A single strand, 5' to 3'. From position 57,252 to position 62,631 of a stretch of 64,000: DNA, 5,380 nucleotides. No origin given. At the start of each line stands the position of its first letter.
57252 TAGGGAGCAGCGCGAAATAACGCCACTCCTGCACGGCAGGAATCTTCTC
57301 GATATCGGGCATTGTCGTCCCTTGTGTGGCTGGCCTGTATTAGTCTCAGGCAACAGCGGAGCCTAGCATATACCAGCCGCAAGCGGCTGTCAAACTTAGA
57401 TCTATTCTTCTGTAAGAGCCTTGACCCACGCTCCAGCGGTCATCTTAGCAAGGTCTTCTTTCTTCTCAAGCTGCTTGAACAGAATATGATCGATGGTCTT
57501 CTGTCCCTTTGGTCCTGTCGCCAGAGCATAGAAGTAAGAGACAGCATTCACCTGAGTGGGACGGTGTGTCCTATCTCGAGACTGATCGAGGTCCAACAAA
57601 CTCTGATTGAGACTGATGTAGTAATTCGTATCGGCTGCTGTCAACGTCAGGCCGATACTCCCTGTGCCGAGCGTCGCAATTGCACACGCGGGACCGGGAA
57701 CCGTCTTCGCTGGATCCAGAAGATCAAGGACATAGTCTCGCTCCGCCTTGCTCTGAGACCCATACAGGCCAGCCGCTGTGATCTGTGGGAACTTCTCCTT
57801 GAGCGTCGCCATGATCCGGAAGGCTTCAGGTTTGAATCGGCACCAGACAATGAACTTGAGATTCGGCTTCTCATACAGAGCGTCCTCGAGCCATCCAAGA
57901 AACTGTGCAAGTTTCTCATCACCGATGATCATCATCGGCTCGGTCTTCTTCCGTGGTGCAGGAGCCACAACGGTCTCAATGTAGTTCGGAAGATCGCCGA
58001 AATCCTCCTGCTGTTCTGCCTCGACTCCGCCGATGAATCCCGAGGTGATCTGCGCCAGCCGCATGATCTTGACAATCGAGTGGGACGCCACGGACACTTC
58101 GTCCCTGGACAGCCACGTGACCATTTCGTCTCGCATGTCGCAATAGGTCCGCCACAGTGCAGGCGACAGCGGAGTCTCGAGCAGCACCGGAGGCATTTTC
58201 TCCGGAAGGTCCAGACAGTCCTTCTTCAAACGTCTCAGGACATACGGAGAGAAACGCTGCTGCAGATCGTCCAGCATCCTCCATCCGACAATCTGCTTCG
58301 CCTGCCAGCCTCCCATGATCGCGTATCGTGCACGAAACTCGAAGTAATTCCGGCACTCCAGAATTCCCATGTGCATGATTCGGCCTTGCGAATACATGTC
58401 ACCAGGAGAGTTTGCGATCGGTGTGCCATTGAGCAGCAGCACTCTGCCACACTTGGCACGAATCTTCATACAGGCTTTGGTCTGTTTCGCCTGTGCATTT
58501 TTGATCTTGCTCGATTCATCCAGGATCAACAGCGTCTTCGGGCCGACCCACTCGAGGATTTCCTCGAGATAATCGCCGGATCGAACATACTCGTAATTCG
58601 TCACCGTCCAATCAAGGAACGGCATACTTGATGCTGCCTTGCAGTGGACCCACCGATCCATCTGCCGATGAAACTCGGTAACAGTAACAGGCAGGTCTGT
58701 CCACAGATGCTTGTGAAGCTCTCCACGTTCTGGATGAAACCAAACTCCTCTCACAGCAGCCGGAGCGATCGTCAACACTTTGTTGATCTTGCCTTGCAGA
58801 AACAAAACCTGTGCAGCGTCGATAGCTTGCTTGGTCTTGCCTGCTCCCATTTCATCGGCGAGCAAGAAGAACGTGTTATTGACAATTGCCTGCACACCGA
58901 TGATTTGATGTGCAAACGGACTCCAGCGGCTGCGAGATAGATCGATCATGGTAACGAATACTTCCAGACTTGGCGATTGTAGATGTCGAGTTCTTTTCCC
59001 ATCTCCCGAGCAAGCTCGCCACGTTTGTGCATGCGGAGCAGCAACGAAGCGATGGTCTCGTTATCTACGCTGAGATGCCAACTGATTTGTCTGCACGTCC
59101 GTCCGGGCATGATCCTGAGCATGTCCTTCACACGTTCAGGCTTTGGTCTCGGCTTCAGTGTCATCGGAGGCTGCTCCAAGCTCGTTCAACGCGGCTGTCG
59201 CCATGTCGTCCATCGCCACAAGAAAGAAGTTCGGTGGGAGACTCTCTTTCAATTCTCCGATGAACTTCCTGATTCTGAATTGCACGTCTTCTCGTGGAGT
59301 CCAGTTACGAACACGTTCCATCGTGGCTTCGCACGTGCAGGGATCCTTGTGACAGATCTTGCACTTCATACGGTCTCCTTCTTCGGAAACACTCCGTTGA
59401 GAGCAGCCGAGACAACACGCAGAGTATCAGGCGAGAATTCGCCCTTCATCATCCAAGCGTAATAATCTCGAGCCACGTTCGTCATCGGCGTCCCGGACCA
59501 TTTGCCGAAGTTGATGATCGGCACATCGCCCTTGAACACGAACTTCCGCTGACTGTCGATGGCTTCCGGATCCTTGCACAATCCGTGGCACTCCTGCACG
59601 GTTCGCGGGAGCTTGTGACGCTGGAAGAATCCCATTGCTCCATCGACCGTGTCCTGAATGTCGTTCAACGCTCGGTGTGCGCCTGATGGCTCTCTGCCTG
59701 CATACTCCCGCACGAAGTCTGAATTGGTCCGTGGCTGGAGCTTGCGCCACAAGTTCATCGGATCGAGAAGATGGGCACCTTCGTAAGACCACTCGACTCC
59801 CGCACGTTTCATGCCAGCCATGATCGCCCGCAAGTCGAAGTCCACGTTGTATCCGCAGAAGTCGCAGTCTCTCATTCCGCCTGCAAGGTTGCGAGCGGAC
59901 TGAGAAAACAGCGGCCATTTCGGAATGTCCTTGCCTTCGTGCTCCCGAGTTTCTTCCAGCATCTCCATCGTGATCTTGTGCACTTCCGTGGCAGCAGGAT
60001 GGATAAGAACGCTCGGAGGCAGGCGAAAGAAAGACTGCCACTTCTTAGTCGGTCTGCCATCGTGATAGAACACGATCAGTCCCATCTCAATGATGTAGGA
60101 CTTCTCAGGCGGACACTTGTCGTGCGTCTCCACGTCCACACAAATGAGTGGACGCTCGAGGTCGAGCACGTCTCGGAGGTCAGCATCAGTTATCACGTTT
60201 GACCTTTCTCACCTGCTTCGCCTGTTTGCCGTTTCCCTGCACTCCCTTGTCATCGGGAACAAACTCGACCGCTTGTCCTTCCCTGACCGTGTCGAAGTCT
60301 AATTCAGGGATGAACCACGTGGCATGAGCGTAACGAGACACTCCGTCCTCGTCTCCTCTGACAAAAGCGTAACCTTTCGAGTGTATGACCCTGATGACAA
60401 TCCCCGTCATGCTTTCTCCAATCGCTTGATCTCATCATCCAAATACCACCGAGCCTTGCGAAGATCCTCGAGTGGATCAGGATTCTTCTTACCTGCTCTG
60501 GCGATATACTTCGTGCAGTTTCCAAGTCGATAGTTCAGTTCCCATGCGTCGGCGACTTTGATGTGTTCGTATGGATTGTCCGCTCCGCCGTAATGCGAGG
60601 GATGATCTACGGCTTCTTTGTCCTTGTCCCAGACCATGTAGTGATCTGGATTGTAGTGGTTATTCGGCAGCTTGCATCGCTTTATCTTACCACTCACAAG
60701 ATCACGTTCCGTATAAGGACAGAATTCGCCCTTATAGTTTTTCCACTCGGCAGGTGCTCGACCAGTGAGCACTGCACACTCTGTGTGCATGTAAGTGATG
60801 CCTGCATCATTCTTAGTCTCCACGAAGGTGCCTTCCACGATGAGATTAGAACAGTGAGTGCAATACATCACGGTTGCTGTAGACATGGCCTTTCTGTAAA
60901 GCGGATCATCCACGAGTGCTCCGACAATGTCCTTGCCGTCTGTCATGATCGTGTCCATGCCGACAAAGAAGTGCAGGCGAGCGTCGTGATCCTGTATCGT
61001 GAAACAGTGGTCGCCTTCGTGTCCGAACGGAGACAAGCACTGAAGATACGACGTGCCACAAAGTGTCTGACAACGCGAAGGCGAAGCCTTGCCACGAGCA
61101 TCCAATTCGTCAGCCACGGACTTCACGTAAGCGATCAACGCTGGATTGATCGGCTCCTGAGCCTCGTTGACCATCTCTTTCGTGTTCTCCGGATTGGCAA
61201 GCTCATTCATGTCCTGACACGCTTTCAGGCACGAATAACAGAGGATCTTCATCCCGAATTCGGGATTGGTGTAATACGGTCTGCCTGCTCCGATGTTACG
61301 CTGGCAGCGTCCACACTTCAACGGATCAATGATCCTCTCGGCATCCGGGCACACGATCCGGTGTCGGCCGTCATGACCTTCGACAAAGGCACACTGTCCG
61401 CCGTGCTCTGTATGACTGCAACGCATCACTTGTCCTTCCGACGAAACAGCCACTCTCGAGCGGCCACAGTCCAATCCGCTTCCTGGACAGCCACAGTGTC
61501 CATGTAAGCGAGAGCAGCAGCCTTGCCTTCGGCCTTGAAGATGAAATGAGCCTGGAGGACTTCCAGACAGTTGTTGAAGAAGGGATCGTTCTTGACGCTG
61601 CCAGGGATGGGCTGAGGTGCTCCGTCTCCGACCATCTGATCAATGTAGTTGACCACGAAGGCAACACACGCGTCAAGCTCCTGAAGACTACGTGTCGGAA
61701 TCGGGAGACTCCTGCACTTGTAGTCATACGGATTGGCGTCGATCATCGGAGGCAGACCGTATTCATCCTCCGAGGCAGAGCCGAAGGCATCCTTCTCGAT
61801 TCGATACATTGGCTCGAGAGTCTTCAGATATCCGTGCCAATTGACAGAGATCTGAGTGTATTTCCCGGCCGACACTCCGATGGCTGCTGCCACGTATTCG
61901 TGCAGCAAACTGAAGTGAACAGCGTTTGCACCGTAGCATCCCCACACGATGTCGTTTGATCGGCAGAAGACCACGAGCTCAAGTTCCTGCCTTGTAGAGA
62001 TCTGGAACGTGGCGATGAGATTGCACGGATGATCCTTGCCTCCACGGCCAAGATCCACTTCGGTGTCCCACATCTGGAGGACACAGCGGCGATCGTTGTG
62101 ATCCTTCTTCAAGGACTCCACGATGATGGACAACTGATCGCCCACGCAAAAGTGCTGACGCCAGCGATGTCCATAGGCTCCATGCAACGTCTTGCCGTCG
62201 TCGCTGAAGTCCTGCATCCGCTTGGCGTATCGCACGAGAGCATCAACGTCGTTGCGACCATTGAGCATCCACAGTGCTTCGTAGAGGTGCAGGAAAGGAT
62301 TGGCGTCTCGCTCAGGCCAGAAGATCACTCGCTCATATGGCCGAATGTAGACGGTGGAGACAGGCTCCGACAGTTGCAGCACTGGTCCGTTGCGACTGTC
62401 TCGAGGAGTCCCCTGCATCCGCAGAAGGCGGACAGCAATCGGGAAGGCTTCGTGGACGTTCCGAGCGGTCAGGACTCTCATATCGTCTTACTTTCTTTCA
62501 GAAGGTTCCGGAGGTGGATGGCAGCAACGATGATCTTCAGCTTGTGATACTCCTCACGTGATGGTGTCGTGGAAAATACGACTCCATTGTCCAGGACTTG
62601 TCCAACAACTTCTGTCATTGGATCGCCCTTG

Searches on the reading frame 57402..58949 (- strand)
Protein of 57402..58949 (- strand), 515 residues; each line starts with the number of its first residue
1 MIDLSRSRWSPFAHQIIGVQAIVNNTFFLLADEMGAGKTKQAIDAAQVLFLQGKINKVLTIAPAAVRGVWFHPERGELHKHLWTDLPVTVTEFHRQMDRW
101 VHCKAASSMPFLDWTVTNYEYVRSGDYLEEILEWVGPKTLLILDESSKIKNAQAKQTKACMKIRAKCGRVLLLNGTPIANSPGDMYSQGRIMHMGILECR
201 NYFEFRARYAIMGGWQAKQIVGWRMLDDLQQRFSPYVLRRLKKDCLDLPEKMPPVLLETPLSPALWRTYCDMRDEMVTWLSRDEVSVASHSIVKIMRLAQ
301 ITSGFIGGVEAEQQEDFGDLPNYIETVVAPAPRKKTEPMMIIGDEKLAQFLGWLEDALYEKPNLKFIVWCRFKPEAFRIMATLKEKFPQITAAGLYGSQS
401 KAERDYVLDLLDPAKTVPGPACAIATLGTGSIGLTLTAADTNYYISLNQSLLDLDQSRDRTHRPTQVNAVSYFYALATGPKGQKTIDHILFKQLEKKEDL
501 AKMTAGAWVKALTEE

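Call 14: search_protein_families(library=phrogs, proteins=[window:57402-58949:-], max_evalue=0.00001)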
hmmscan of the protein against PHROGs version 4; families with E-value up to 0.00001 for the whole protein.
window:57402-58949:- (515 aa): 3 families
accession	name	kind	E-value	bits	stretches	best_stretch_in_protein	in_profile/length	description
phrog_62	-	DNA, RNA and nucleotide metabolism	3.3e-90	304.4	1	7-507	693-1135/1881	DNA helicase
phrog_29996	-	unknown function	5.3e-12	45.5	1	19-251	736-946/1189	-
phrog_24008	-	DNA, RNA and nucleotide metabolism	3.3e-06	26.2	0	136-192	592-648/1006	helicase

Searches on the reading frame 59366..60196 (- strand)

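Call 38: search_protein_families(library=pfam, proteins=[window:59366-60196:-], max_evalue=0.01)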
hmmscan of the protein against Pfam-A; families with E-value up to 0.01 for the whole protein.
window:59366-60196:- (276 aa): 1 family
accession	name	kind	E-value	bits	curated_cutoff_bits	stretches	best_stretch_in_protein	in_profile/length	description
PF00929.31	RNase_T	-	2.5e-08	35.1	24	1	18-184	1-161/164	Exonuclease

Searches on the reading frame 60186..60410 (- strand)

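Call 61: search_protein_families(library=pfam, proteins=[window:60186-60410:-], max_evalue=0.05)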
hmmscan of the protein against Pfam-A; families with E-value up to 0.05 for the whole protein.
window:60186-60410:- (74 aa): 2 families
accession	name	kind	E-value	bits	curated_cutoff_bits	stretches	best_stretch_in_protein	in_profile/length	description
PF00313.28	CSD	-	8e-06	26.1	27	1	1-69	1-65/66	'Cold-shock' DNA-binding domain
PF08206.17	OB_RNB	-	0.015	15.4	24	1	9-54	5-44/58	Ribonuclease B OB domain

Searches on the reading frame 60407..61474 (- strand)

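Call 38: search_protein_families(library=pfam, proteins=[window:60407-61474:-], max_evalue=0.01)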
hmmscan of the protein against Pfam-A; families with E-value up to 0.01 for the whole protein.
window:60407-61474:- (355 aa): 1 family
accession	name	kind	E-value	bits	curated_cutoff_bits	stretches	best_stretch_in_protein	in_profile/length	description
PF11753.13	DUF3310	-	8.9e-11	42.1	24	1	289-346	1-60/60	Protein of unknwon function (DUF3310)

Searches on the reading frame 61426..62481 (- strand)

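Call 38: search_protein_families(library=pfam, proteins=[window:61426-62481:-], max_evalue=0.01)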
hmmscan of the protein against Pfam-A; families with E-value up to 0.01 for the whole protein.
window:61426-62481:- (351 aa): 1 family
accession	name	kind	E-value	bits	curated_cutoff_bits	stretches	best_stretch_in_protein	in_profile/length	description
PF00303.24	Thymidylat_synt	-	2.7e-20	73.1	24.3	1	66-225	56-218/266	Thymidylate synthase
